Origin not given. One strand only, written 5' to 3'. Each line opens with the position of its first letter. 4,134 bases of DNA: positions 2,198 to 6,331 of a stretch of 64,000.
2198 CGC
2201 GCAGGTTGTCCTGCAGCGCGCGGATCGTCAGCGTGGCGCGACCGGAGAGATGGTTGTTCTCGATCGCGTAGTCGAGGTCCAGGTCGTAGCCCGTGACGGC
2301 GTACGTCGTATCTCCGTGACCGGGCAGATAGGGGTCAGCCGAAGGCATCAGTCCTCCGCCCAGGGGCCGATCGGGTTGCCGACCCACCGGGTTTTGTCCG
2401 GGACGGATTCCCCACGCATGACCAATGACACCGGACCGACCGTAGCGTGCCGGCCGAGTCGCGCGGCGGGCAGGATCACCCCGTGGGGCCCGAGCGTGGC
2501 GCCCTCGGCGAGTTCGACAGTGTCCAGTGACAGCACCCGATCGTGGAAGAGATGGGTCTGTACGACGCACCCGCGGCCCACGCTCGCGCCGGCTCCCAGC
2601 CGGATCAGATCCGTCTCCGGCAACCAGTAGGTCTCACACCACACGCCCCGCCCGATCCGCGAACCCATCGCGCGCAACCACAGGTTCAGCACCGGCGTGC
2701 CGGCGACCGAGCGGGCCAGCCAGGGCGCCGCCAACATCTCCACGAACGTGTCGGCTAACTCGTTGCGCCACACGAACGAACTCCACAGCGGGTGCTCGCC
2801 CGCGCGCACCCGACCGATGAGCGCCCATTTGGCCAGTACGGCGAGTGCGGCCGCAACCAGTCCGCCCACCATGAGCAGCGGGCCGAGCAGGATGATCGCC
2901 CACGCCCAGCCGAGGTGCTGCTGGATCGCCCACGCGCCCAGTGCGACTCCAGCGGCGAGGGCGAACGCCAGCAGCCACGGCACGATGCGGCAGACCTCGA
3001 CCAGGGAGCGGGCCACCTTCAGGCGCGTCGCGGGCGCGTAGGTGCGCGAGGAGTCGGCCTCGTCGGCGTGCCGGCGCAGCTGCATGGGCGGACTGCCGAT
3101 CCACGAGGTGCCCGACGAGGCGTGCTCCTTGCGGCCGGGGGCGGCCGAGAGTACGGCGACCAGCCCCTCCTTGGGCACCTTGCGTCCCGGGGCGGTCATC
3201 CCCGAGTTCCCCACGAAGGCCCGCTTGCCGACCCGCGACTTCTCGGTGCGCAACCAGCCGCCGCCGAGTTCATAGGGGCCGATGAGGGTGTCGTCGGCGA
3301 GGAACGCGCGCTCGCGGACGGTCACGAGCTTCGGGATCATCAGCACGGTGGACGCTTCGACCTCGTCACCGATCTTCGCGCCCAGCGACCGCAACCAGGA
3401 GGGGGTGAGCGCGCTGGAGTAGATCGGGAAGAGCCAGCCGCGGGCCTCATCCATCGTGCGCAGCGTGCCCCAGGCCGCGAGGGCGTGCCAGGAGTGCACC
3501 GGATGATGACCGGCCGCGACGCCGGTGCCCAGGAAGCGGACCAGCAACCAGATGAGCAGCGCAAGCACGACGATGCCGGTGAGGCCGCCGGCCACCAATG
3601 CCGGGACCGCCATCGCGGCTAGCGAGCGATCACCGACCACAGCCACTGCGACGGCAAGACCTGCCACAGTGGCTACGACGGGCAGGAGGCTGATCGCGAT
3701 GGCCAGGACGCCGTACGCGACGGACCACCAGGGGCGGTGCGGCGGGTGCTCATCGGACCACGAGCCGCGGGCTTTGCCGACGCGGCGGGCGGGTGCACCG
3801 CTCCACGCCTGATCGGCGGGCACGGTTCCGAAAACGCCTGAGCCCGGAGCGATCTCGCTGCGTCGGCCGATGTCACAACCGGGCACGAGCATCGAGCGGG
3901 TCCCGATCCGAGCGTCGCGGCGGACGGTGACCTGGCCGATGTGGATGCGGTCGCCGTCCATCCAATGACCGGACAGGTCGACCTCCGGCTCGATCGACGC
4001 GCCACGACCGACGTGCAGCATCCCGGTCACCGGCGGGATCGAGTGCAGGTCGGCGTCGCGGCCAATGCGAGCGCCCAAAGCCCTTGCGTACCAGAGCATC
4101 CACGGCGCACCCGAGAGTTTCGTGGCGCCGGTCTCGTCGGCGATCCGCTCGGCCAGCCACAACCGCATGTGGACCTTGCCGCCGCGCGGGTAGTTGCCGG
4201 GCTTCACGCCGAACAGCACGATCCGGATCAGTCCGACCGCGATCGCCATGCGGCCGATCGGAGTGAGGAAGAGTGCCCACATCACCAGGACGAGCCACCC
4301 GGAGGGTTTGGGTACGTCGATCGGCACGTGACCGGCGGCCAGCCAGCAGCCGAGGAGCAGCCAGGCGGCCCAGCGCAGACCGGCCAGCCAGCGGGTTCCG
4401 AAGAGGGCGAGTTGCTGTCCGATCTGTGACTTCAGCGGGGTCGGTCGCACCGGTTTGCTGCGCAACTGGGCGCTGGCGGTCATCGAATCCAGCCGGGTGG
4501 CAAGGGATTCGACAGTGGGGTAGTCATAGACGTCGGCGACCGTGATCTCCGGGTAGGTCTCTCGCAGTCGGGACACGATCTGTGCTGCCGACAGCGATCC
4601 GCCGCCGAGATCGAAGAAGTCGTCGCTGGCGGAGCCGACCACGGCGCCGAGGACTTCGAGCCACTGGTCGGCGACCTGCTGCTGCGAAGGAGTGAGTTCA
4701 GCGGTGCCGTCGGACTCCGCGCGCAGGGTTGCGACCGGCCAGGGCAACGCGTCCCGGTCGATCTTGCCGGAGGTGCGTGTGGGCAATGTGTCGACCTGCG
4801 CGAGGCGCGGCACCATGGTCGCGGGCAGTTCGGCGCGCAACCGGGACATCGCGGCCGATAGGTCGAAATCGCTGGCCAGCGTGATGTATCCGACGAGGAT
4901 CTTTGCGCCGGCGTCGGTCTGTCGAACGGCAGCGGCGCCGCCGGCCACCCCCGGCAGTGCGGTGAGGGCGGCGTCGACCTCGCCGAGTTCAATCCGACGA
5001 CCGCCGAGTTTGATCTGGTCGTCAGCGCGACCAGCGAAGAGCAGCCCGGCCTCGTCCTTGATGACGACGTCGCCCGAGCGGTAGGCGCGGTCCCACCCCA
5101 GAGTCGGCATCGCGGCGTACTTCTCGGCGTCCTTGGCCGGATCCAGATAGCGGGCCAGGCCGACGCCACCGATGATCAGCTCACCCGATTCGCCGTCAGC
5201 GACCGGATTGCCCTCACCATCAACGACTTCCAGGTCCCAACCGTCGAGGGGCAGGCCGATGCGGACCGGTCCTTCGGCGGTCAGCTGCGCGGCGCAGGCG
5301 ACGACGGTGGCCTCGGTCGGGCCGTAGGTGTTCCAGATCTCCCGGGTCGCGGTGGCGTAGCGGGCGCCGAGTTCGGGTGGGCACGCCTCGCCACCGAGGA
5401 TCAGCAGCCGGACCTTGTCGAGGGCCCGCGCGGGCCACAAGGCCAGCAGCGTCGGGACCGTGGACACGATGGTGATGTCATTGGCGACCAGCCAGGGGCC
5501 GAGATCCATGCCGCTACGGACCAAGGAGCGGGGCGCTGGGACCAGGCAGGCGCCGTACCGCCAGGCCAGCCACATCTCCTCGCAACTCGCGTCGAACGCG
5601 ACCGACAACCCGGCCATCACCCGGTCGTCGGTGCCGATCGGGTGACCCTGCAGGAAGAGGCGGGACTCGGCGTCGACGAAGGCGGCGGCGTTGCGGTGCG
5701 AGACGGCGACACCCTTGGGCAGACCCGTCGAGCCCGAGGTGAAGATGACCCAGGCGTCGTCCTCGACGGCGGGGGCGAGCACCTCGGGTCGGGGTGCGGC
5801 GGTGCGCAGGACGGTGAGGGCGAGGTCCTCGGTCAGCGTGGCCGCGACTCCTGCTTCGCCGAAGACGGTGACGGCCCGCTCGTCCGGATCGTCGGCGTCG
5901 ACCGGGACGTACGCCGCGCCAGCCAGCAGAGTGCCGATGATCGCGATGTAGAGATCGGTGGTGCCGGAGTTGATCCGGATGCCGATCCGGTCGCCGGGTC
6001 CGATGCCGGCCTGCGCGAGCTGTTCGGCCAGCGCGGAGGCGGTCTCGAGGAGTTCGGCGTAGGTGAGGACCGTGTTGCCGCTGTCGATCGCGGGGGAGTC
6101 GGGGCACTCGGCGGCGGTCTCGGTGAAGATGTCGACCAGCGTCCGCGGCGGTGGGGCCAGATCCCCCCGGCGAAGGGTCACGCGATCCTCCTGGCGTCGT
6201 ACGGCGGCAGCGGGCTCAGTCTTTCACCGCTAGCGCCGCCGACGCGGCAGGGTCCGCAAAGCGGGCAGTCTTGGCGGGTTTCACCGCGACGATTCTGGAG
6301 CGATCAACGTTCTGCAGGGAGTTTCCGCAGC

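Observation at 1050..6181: Pls/PosA-type membrane NRPS translationally coupled to an M1 peptidase: predicted cationic homopoly(amino acid) synthesis/turnover pair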

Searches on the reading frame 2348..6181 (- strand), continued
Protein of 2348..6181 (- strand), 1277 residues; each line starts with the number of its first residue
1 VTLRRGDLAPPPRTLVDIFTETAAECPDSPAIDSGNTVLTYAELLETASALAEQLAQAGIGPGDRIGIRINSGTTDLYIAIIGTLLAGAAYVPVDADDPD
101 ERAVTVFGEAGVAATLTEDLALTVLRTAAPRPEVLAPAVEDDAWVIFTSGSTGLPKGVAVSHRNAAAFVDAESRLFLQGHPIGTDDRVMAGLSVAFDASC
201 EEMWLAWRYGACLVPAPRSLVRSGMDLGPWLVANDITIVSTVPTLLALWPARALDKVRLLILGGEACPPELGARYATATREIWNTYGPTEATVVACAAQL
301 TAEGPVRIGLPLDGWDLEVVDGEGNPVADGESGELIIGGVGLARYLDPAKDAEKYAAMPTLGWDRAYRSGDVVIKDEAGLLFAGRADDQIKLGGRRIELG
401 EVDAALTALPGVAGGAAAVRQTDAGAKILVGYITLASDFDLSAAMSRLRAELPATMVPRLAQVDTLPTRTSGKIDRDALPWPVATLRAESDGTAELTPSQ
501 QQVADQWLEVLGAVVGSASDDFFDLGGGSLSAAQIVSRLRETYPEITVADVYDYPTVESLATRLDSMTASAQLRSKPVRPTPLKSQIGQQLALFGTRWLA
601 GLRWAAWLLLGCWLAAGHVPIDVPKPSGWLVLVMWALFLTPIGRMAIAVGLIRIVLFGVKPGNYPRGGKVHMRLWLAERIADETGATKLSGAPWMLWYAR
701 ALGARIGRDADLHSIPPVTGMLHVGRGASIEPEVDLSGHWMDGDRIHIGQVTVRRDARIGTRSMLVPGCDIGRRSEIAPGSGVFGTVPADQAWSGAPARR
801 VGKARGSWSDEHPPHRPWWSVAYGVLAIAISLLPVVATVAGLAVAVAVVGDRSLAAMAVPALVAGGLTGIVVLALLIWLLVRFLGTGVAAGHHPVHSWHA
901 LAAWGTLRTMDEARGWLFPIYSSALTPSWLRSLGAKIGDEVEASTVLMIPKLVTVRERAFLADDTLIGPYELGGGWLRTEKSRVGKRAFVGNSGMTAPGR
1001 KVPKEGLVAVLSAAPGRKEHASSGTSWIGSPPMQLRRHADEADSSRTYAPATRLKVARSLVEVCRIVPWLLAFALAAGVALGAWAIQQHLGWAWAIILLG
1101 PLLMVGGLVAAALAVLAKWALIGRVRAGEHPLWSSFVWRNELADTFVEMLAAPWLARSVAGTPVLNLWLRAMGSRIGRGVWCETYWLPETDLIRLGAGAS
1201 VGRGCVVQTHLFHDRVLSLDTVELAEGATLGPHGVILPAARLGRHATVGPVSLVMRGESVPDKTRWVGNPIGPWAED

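Call 53: find_encoding_contigs(protein=P0004, flank=8000, max_places=1)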
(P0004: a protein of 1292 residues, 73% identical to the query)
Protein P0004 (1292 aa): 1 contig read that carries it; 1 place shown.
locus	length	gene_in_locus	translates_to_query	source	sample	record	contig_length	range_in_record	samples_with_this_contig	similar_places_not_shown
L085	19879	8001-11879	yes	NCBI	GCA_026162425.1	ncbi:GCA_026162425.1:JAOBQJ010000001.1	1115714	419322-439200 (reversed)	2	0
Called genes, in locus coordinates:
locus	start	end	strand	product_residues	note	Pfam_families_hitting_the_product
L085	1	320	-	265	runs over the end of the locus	PF00378:ECH_1, PF16113:ECH_2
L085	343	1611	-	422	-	PF06772:LtrA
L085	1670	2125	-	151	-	PF05995:CDO_I, PF07883:Cupin_2 (weak)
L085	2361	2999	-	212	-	PF00881:Nitroreductase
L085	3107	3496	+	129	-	PF00085:Thioredoxin, PF14595:Thioredoxin_9 (weak), PF13098:Thioredoxin_2, PF13905:Thioredoxin_8 (faint)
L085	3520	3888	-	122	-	PF10783:DUF2599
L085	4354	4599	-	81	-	PF26358:EcdD_BsdD_detox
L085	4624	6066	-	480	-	PF20695:UbiD_N, PF01977:UbiD, PF20696:UbiD_C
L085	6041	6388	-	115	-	PF02441:Flavoprotein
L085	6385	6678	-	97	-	-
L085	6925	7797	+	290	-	PF12833:HTH_18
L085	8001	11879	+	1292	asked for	PF00501:AMP-binding, PF00550:PP-binding, PF00132:Hexapep (faint)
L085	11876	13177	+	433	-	PF17900:Peptidase_M1_N, PF01433:Peptidase_M1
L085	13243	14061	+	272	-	-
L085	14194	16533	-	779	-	PF03176:MMPL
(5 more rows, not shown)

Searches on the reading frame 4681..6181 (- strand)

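Call 10: search_solved_structures(query=window:4681-6181:-, max_evalue=1e-100, show_alignments=1)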
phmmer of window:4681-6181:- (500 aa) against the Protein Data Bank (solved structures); distinct sequences matched with E-value up to 1e-100: 1.
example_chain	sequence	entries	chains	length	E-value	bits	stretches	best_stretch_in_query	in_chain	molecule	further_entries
7wew_A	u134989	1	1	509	1.2e-183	614.6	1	9-484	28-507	Epsilon-poly-L-lysine synthase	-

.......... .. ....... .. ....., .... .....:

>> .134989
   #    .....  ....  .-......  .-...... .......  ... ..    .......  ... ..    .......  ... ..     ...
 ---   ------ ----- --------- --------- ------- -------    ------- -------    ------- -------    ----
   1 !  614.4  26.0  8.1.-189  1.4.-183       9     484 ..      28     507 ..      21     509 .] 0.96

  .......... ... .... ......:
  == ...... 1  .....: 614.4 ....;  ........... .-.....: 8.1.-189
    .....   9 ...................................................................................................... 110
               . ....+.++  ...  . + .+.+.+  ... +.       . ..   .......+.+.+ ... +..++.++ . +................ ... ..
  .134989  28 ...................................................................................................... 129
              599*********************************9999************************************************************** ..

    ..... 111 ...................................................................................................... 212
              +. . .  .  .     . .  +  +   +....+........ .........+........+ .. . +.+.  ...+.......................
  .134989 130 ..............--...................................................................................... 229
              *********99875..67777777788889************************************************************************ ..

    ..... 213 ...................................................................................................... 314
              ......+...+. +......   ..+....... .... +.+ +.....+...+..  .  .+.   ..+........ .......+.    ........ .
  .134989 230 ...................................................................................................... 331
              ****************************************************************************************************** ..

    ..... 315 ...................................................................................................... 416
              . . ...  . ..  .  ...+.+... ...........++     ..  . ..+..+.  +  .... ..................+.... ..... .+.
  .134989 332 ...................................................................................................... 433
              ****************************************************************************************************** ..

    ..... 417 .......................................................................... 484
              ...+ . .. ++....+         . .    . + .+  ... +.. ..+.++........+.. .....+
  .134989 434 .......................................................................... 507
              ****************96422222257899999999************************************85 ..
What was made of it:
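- On Pls-type epsilon-poly-L-lysine synthetase (Pls/PosA family NRPS): The code was read from the alignment with 7WEW (call 10).
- The A domain matches the Pls A-domain crystal sequence 7WEW at E 1e-183 (call 10).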
